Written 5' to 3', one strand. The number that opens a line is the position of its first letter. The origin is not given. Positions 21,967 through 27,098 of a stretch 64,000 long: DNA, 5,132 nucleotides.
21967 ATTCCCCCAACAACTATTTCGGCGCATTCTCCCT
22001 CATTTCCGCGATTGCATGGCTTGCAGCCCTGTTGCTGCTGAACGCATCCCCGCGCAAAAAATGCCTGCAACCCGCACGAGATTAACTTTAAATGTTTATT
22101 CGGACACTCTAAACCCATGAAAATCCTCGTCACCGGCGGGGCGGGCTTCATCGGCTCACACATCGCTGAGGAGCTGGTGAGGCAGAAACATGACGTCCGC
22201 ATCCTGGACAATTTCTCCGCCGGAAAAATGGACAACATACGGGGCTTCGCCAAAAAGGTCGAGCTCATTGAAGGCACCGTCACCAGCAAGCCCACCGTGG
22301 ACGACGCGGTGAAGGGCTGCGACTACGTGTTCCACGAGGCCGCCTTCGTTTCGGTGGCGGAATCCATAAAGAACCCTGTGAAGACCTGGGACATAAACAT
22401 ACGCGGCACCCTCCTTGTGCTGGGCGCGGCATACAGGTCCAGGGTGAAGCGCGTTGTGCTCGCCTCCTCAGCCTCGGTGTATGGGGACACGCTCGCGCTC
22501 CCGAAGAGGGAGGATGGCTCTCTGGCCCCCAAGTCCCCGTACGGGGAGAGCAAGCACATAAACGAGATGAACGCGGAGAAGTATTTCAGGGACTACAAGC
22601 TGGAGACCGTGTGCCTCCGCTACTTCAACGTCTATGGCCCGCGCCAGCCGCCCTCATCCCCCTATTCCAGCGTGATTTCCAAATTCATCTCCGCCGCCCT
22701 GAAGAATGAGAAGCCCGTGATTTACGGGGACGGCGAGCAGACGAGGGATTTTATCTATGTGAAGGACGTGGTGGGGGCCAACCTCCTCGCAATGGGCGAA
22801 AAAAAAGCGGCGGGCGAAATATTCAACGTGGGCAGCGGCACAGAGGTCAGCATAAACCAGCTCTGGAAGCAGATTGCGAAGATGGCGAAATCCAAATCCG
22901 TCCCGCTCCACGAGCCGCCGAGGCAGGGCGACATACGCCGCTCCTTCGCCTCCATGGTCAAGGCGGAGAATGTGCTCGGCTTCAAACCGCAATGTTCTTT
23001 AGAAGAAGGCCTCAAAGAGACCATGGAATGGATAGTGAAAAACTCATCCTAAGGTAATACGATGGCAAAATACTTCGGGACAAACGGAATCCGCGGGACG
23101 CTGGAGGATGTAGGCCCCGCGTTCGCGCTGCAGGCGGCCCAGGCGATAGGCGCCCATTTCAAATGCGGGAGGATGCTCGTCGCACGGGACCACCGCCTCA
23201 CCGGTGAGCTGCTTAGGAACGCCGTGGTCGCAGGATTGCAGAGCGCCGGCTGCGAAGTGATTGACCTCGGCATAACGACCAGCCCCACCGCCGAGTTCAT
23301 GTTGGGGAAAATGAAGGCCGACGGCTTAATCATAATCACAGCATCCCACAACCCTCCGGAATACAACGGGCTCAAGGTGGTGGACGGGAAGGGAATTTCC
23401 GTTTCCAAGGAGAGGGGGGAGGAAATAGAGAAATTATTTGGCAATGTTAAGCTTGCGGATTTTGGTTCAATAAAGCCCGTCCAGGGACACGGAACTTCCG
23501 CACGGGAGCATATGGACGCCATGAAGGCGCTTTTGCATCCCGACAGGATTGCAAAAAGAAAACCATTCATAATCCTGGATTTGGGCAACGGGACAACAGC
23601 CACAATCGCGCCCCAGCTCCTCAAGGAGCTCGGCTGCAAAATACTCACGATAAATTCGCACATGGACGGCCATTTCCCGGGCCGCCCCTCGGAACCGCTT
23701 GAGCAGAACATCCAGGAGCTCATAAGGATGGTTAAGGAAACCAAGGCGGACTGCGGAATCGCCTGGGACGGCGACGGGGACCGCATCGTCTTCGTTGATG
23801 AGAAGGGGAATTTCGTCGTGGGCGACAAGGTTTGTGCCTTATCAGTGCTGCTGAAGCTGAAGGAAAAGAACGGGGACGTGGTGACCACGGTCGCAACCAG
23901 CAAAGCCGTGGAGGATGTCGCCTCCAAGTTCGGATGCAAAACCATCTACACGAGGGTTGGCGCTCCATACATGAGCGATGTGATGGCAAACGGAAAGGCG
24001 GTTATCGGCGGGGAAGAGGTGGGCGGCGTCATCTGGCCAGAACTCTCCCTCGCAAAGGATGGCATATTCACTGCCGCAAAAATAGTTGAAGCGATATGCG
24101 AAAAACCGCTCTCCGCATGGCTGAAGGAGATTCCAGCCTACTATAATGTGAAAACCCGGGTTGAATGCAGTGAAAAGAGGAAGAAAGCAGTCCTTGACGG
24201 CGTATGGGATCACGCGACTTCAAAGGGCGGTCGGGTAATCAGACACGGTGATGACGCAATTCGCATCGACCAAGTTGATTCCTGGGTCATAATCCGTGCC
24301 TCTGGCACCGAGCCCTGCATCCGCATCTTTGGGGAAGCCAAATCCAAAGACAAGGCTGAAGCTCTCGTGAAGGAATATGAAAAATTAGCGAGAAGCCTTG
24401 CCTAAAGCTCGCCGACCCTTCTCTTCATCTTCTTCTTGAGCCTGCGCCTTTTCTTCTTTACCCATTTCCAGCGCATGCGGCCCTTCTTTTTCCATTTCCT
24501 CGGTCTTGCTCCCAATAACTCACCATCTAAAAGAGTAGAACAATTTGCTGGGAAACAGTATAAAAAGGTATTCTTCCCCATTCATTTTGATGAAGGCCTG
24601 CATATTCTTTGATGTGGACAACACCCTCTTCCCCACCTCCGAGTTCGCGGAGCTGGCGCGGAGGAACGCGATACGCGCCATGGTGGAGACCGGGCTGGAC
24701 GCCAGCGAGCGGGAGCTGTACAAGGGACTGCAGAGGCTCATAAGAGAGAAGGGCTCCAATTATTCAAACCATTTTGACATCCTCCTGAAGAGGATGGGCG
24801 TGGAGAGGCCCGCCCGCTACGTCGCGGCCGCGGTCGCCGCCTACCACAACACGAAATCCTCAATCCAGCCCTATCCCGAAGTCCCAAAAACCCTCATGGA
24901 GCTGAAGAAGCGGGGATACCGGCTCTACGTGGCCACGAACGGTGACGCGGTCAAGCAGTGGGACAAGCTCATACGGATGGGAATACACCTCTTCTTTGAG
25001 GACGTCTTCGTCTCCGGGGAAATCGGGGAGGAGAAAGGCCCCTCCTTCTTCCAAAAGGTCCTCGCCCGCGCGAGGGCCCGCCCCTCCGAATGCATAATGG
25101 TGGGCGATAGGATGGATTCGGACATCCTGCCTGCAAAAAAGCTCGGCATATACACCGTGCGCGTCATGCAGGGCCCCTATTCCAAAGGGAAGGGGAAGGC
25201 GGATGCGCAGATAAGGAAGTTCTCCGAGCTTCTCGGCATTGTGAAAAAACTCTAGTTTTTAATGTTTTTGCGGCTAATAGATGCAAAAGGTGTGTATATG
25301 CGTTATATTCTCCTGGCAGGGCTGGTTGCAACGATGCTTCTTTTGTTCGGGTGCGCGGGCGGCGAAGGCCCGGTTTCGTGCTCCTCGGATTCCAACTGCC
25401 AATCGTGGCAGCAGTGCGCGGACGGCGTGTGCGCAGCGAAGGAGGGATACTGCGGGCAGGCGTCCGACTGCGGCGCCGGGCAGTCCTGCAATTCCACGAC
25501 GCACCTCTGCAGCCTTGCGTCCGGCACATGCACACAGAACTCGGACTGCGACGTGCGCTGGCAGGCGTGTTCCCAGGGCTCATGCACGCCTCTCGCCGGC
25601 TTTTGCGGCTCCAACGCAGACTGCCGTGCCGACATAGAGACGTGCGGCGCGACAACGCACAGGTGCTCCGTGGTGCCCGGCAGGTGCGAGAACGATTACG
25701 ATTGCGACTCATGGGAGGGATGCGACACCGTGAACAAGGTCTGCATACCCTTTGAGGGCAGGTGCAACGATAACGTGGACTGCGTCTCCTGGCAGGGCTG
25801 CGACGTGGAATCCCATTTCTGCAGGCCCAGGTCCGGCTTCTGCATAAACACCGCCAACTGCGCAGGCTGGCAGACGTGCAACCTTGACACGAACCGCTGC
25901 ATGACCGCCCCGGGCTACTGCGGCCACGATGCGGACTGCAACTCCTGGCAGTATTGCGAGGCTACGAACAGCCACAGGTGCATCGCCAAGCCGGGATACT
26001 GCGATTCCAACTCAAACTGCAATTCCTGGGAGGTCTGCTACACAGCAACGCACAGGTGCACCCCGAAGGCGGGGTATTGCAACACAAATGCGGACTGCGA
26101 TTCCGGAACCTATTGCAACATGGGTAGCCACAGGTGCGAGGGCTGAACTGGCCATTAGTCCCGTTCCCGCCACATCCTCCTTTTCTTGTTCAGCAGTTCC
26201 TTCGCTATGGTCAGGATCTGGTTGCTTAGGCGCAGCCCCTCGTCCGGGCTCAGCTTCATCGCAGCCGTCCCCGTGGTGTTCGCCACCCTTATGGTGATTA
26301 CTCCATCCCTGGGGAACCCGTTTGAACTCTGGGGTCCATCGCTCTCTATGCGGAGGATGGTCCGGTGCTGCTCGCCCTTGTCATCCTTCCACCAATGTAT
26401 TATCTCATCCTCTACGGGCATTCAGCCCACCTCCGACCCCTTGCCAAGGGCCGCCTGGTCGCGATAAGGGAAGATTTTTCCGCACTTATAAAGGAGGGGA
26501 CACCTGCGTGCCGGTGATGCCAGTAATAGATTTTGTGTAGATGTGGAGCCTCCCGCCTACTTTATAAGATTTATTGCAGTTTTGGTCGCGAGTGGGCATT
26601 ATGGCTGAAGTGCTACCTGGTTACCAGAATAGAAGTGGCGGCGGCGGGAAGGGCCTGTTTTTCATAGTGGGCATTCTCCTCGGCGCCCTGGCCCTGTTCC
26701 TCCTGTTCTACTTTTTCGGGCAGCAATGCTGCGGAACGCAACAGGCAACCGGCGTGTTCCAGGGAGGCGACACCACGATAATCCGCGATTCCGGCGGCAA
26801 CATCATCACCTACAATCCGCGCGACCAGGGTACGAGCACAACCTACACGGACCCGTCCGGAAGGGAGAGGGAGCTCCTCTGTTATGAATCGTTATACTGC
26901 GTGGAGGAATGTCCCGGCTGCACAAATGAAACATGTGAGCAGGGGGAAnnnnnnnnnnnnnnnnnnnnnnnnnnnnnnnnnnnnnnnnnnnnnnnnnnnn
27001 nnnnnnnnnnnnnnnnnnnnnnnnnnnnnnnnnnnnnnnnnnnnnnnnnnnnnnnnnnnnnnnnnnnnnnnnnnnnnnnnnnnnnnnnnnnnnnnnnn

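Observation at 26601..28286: Membrane-anchored archaeal protein built from ten tandem knottin-spaced (inhibitor-cystine-knot-like) modules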

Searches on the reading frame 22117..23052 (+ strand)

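Call 28: search_protein_families(library=pfam, proteins=[window:22117-23052:+], max_evalue=0.001)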
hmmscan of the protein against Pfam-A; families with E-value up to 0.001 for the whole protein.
window:22117-23052:+ (311 aa): 8 families
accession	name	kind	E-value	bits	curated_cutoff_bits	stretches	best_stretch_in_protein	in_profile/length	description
PF01370.27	Epimerase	-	7.9e-64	215.8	20.9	1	3-239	1-240/240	NAD dependent epimerase/dehydratase family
PF16363.11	GDP_Man_Dehyd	-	4.2e-59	201.1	27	1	4-302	1-332/332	GDP-mannose 4,6 dehydratase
PF01073.25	3Beta_HSD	-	7.1e-31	107.7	22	1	4-226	1-229/280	3-beta hydroxysteroid dehydrogenase/isomerase family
PF02719.21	Polysacc_synt_2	-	6.8e-21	75.1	20.2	1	3-260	1-250/293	Polysaccharide biosynthesis protein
PF07993.18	NAD_binding_4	-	5.7e-13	49.1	20.1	1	58-215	79-251/258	Male sterility protein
PF13460.12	NAD_binding_10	-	2.9e-12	47.2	27.2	1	7-167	1-141/184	NAD(P)H-binding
PF04321.23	RmlD_sub_bind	-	1.5e-10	41.1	27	1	1-259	1-233/287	RmlD substrate binding domain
PF05368.20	NmrA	-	3.1e-07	30.7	27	1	2-83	4-79/298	NmrA-like family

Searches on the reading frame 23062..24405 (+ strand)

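Call 28: search_protein_families(library=pfam, proteins=[window:23062-24405:+], max_evalue=0.001)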
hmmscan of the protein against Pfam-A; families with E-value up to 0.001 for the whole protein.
window:23062-24405:+ (447 aa): 4 families
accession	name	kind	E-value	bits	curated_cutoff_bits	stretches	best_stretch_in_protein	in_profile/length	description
PF02878.22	PGM_PMM_I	-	5.3e-36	123.8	22.5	1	3-128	2-133/138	Phosphoglucomutase/phosphomannomutase, alpha/beta/alpha domain I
PF02879.22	PGM_PMM_II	-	9.1e-25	87.6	29.3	1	149-249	2-103/103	Phosphoglucomutase/phosphomannomutase, alpha/beta/alpha domain II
PF02880.22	PGM_PMM_III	-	5.6e-21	75.3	20.7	1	254-359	2-113/115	Phosphoglucomutase/phosphomannomutase, alpha/beta/alpha domain III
PF00408.26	PGM_PMM_IV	-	5e-11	42.9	23.1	1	366-438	3-64/68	Phosphoglucomutase/phosphomannomutase, C-terminal domain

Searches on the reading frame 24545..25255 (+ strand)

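Call 28: search_protein_families(library=pfam, proteins=[window:24545-25255:+], max_evalue=0.001)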
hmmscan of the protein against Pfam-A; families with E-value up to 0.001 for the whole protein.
window:24545-25255:+ (236 aa): 6 families
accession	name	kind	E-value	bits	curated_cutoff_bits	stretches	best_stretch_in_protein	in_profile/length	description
PF00702.32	Hydrolase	-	1.4e-23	84.7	26.4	1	19-201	3-191/191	haloacid dehalogenase-like hydrolase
PF13419.12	HAD_2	-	3.4e-20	73.3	23.8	1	20-207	1-178/178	Haloacid dehalogenase-like hydrolase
PF13242.12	Hydrolase_like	-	1.1e-10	41.7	22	1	166-219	7-60/75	HAD-hyrolase-like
PF12710.13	HAD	-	1.4e-07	32.6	27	1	20-193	1-184/189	haloacid dehalogenase-like hydrolase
PF13344.12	Hydrolase_6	-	0.0009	19.7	27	0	108-159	14-68/101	Haloacid dehalogenase-like hydrolase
PF09419.16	PGP_phosphatase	-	0.00098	19.2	20.4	0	178-210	134-166/168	Mitochondrial PGP phosphatase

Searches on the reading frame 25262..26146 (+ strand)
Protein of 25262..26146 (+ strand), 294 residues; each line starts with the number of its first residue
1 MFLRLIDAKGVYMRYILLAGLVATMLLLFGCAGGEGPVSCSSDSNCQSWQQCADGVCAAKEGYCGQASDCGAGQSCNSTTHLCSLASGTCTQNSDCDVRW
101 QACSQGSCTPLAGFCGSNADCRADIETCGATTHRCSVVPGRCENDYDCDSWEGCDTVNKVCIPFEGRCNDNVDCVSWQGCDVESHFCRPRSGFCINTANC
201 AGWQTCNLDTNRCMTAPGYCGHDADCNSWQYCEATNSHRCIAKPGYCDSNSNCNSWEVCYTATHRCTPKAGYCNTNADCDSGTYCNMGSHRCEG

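Call 3: search_protein_families(library=pfam, proteins=[window:25262-26146:+], max_evalue=1)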
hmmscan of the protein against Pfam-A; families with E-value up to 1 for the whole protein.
window:25262-26146:+ (294 aa): 3 families
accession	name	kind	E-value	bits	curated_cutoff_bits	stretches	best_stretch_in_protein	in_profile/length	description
PF19232.4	DUF5885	-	7.9e-14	52.2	33.2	3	158-251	24-114/265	Family of unknown function (DUF5885)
PF08093.16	Toxin_23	-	0.072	13.7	22.2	1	38-59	7-29/30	Magi 5 toxic peptide family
PF23416.1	DUF7107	-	0.99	10.2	24.6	0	247-288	2-44/48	Domain of unknown function (DUF7107)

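Call 4: search_protein_families(library=ncbifam, proteins=[window:25262-26146:+], max_evalue=1)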
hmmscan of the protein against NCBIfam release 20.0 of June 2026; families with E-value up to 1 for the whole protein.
window:25262-26146:+ (294 aa): 1 family
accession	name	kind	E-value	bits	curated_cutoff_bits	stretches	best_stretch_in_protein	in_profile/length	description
TIGR04201.1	Myxo_Cys_RPT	repeat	0.0089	16.1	25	2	62-80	3-21/22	Cys-rich repeat-containing protein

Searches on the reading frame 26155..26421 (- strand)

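Call 81: search_protein_families(library=pfam, proteins=[window:26155-26421:-], max_evalue=1)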
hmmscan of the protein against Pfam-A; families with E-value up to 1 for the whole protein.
window:26155-26421:- (88 aa): 1 family
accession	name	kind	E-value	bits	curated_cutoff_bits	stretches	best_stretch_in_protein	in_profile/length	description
PF09755.14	DUF2046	-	0.055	13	24.7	1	10-85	185-260/305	Uncharacterized conserved protein H4 (DUF2046)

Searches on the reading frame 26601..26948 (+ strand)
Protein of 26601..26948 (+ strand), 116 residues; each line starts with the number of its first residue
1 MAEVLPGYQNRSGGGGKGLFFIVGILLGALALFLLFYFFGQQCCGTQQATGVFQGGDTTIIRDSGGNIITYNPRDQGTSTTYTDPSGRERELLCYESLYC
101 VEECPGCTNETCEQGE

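Call 81: search_protein_families(library=pfam, proteins=[window:26601-26948:+], max_evalue=1)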
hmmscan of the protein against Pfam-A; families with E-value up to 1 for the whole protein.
window:26601-26948:+ (116 aa): 2 families
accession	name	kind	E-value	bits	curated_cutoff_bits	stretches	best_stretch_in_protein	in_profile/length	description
PF11139.14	SfLAP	-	0.14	12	35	1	17-44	30-57/213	Sap, sulfolipid-1-addressing protein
PF08619.15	Nha1_C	-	0.19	11.4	23.7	1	46-79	152-185/464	Alkali metal cation/H+ antiporter Nha1 C terminus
